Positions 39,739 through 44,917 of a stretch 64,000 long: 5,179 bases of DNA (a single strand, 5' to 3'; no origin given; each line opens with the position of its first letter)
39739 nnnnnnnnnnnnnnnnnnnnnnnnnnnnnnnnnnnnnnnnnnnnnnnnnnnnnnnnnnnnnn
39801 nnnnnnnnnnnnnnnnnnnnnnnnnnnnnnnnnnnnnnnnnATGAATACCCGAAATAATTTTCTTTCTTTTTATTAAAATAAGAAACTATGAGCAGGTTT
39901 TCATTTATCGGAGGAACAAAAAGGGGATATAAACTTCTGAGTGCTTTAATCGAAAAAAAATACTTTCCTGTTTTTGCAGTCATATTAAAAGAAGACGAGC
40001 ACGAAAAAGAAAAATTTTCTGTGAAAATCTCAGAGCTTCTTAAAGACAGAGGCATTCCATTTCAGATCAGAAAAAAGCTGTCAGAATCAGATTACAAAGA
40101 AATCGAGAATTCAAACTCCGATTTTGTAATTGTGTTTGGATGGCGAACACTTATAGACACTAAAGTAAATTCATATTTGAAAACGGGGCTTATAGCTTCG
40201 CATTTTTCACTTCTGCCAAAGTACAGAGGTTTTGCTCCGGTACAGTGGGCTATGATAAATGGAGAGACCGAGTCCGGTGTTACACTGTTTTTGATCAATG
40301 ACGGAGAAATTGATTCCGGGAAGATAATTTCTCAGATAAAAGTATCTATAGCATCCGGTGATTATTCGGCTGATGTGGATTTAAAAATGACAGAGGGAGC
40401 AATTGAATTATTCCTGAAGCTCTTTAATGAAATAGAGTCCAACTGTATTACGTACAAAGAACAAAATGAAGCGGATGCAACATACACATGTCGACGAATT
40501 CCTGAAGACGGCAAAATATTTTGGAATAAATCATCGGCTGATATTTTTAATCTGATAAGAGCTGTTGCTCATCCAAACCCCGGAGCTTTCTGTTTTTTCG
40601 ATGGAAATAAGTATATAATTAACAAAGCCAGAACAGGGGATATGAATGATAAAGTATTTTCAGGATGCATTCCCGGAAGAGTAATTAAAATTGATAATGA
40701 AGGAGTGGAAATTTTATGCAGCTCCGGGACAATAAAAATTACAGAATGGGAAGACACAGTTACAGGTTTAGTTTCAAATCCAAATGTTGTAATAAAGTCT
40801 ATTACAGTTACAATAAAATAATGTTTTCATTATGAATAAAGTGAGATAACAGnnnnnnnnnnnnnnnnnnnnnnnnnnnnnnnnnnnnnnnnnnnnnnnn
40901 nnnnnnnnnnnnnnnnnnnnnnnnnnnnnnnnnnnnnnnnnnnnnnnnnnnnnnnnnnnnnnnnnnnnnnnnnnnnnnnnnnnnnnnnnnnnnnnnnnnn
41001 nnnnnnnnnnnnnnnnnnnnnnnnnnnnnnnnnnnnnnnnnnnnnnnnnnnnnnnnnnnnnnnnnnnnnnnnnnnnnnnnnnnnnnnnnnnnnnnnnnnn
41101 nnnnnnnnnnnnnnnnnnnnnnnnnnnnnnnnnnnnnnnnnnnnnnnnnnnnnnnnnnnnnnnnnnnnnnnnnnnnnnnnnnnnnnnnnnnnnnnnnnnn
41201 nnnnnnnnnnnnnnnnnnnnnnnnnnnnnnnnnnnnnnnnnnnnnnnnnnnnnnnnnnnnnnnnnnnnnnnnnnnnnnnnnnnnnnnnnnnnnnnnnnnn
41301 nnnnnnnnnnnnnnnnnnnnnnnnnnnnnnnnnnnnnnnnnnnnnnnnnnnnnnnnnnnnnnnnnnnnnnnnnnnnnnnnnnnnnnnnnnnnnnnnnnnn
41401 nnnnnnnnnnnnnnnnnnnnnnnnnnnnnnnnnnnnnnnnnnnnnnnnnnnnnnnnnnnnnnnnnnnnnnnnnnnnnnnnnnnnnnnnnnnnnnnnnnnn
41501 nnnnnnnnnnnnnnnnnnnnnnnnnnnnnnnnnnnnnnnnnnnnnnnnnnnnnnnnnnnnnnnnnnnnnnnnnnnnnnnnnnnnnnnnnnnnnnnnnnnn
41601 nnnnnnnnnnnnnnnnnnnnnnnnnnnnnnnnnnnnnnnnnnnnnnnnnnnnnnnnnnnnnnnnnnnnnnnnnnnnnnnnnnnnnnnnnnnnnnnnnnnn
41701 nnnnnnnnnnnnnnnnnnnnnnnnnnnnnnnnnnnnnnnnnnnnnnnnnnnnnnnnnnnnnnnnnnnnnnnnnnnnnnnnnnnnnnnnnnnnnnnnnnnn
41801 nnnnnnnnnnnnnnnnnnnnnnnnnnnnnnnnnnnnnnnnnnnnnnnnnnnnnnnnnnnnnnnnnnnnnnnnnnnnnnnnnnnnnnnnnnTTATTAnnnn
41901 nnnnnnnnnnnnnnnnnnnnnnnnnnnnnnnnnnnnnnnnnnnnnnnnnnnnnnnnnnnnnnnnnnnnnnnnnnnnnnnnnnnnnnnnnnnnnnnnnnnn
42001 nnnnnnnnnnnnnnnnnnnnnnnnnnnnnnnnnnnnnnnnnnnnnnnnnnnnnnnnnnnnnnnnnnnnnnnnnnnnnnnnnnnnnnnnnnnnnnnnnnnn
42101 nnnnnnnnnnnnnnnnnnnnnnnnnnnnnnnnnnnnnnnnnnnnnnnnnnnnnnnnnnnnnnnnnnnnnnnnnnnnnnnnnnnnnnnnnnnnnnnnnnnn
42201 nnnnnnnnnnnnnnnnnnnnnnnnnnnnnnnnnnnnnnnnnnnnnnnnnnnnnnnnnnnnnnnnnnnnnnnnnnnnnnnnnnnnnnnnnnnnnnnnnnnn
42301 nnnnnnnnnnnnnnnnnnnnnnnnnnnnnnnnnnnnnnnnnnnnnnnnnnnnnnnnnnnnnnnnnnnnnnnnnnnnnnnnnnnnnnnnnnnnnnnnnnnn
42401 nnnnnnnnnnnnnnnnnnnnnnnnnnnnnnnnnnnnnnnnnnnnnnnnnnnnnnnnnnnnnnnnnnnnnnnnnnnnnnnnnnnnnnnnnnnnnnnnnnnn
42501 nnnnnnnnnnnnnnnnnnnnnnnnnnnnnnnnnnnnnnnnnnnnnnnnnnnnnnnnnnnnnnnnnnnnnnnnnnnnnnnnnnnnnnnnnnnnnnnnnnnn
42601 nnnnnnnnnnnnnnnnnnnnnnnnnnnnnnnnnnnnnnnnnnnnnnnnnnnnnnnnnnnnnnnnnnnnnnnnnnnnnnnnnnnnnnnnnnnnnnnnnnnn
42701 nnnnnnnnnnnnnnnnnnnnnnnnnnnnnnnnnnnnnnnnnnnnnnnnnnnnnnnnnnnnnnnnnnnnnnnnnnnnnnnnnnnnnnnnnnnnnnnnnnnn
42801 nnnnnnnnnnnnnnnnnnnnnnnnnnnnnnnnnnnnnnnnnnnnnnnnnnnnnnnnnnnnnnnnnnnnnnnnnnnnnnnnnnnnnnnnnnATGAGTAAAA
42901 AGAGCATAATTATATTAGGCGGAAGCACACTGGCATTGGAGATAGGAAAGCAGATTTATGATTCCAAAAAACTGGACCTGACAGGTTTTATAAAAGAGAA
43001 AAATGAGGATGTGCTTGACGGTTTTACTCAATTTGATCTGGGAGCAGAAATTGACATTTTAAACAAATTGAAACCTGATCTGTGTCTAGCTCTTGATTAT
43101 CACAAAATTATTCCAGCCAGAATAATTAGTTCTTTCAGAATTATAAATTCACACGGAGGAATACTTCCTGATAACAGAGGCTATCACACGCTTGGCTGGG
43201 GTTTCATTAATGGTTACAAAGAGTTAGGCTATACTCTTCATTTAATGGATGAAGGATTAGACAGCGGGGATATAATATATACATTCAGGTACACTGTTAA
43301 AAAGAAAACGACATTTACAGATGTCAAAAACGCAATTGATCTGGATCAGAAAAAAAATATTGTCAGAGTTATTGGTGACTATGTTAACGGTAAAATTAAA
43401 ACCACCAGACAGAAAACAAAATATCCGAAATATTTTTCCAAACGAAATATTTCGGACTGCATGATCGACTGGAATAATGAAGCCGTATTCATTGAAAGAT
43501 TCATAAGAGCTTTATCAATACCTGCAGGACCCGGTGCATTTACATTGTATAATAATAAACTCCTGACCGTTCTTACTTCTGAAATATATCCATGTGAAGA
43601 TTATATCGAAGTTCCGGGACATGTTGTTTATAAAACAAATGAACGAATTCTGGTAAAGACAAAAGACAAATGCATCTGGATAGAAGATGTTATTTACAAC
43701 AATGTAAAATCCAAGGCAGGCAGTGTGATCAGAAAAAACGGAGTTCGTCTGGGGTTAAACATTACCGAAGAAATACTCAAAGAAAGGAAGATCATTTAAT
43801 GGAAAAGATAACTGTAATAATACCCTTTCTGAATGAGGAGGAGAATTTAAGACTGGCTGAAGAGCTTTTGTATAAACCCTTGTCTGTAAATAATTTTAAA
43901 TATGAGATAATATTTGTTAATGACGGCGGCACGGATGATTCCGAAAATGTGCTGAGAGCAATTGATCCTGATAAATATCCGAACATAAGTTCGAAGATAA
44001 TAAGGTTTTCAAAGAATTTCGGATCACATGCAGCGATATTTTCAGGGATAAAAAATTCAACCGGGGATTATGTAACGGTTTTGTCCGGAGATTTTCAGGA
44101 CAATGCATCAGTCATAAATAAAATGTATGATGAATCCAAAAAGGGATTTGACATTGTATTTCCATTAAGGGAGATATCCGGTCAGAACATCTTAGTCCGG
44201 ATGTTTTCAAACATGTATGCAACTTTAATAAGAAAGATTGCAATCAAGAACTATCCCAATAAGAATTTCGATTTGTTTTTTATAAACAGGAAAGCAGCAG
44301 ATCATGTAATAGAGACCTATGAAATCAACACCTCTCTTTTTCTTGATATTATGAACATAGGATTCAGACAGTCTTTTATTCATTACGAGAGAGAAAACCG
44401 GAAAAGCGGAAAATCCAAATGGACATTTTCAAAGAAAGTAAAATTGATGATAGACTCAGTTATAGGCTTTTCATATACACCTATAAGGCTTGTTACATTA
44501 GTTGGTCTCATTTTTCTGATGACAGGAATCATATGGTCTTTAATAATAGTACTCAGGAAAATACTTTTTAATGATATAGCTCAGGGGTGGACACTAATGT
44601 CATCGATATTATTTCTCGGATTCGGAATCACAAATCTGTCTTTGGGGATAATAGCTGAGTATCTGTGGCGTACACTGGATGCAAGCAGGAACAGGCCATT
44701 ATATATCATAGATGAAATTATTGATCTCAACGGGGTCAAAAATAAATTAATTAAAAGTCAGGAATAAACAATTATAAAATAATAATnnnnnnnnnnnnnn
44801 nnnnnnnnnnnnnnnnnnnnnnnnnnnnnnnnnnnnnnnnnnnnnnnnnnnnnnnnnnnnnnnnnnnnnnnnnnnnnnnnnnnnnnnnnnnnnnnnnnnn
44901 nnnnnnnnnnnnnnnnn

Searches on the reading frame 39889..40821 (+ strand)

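Call 53: search_protein_families(library=pfam, proteins=[window:39889-40821:+], max_evalue=0.00001)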
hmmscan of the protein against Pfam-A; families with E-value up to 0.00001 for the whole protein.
window:39889-40821:+ (310 aa): 2 families
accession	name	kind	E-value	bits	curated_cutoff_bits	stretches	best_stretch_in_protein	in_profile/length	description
PF00551.24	Formyl_trans_N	-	1.2e-19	71.2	26.1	1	54-169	60-171/181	Formyl transferase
PF02911.23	Formyl_trans_C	-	2.3e-17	63.4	21.1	1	205-287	4-82/100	Formyl transferase, C-terminal domain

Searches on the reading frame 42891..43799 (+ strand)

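Call 54: search_protein_families(library=pfam, proteins=[window:42891-43799:+], max_evalue=0.00001)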
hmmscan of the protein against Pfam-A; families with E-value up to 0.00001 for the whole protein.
window:42891-43799:+ (302 aa): 2 families
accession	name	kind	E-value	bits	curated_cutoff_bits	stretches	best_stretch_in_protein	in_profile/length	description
PF00551.24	Formyl_trans_N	-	6.4e-19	68.8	26.1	1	55-161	73-181/181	Formyl transferase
PF02911.23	Formyl_trans_C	-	8.3e-15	55.2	21.1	1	189-268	6-83/100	Formyl transferase, C-terminal domain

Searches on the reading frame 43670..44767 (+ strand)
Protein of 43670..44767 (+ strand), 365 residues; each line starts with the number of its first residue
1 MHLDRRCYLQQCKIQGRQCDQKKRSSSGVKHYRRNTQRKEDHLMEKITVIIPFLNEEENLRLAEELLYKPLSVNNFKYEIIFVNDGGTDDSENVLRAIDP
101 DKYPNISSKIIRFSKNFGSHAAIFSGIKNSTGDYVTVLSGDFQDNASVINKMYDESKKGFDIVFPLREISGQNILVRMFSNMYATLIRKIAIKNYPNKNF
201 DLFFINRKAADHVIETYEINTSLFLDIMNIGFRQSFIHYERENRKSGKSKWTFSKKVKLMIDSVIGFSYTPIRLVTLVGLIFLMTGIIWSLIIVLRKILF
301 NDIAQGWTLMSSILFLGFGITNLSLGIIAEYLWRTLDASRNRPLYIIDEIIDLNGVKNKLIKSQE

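Call 54: search_protein_families(library=pfam, proteins=[window:43670-44767:+], max_evalue=0.00001)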
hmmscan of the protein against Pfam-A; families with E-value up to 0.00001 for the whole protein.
window:43670-44767:+ (365 aa): 1 family
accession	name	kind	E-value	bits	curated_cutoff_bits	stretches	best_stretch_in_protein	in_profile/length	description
PF00535.33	Glycos_transf_2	-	5.6e-20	72.4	23.3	1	48-201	1-155/168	Glycosyl transferase family 2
